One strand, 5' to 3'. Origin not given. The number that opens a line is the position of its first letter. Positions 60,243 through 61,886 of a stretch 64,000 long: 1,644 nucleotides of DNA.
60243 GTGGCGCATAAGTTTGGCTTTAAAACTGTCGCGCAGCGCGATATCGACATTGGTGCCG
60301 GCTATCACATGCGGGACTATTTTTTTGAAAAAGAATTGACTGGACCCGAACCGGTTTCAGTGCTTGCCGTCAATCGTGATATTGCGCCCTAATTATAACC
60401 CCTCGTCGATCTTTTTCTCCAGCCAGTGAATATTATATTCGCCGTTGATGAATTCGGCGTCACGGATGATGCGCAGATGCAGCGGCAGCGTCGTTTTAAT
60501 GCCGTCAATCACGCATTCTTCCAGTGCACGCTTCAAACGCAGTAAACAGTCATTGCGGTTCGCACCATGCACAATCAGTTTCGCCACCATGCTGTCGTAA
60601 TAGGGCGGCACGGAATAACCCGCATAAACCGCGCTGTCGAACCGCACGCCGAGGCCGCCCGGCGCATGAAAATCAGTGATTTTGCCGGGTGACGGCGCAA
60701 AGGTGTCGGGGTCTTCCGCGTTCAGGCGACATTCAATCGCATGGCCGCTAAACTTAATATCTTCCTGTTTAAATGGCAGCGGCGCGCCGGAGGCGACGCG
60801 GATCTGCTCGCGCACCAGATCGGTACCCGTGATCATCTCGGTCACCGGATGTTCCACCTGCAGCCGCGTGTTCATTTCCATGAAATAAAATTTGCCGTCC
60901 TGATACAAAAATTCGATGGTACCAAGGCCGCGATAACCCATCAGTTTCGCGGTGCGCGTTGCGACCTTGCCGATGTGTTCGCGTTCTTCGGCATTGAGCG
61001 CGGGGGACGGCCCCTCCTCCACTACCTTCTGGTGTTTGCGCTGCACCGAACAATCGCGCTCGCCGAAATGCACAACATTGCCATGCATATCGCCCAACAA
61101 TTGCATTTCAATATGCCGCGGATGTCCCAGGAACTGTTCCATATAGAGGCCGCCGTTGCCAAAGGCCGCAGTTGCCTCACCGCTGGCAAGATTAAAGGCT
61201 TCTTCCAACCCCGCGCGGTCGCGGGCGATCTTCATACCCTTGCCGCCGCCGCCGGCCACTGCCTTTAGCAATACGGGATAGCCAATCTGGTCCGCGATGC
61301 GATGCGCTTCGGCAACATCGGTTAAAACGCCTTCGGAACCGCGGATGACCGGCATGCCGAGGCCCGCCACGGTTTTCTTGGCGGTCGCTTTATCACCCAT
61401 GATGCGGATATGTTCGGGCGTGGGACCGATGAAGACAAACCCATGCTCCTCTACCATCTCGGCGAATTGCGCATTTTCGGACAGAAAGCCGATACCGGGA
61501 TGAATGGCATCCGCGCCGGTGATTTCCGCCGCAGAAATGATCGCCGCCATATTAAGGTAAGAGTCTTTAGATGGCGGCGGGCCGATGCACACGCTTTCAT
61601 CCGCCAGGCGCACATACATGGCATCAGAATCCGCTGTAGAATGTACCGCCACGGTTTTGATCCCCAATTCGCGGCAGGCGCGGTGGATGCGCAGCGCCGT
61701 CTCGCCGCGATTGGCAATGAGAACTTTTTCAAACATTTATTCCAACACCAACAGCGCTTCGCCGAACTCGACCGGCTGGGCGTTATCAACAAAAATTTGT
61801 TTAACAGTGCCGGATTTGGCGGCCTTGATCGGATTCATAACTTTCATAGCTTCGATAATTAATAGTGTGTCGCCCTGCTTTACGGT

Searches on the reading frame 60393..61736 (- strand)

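Call 43: search_protein_families(library=ncbifam, proteins=[window:60393-61736:-], max_evalue=1e-10)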
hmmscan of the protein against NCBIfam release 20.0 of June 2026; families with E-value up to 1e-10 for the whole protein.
window:60393-61736:- (447 aa): 17 families
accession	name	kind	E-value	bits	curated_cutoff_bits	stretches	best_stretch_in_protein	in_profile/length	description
NF006367.0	PRK08591.1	subfamily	1.1e-224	746.2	597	1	1-443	1-445/451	acetyl-CoA carboxylase biotin carboxylase subunit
TIGR00514.1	accC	equivalog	1.1e-214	713.4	626.5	1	1-443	1-445/449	acetyl-CoA carboxylase biotin carboxylase subunit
NF006406.0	PRK08654.1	equivalog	2.5e-195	649.7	739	1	1-442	1-443/499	acetyl-CoA carboxylase biotin carboxylase subunit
NF004085.0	PRK05586.1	equivalog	2.3e-193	643.1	723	1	1-444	1-446/448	acetyl-CoA carboxylase biotin carboxylase subunit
NF009471.0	PRK12833.1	equivalog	1.2e-183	611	686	1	3-443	6-448/467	acetyl-CoA carboxylase biotin carboxylase subunit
NF006286.0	PRK08462.1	equivalog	1.3e-181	604.4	740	1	3-442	5-444/445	acetyl-CoA carboxylase biotin carboxylase subunit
NF005525.0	PRK07178.1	equivalog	1.6e-171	571.1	768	1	1-442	1-442/471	acetyl-CoA carboxylase biotin carboxylase subunit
NF009554.0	PRK12999.1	equivalog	1.5e-169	566.1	965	1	1-442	4-455/1147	pyruvate carboxylase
TIGR01235.1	pyruv_carbox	equivalog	3.3e-153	511.7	1114.45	1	4-440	1-449/1143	pyruvate carboxylase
NF006287.0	PRK08463.1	equivalog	4.9e-153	510.4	775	1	1-445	1-447/479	acetyl-CoA carboxylase subunit A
TIGR02712.1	urea_carbox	equivalog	4.3e-149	498.3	1303.85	1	2-441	1-441/1201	urea carboxylase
TIGR01369.1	CPSaseII_lrg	equivalog_domain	7.6e-17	60.2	1027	1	90-320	644-869/1052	carbamoyl-phosphate synthase (glutamine-hydrolyzing) large subunit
TIGR01142.1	purT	equivalog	1.1e-14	54.2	502.15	1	4-321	1-301/380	phosphoribosylglycinamide formyltransferase 2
NF003671.0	PRK05294.1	equivalog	1.2e-14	52.9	599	1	90-320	641-866/1058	carbamoyl-phosphate synthase large subunit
NF006766.0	PRK09288.1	equivalog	9.2e-12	44.4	339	1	4-292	14-285/396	formate-dependent phosphoribosylglycinamide formyltransferase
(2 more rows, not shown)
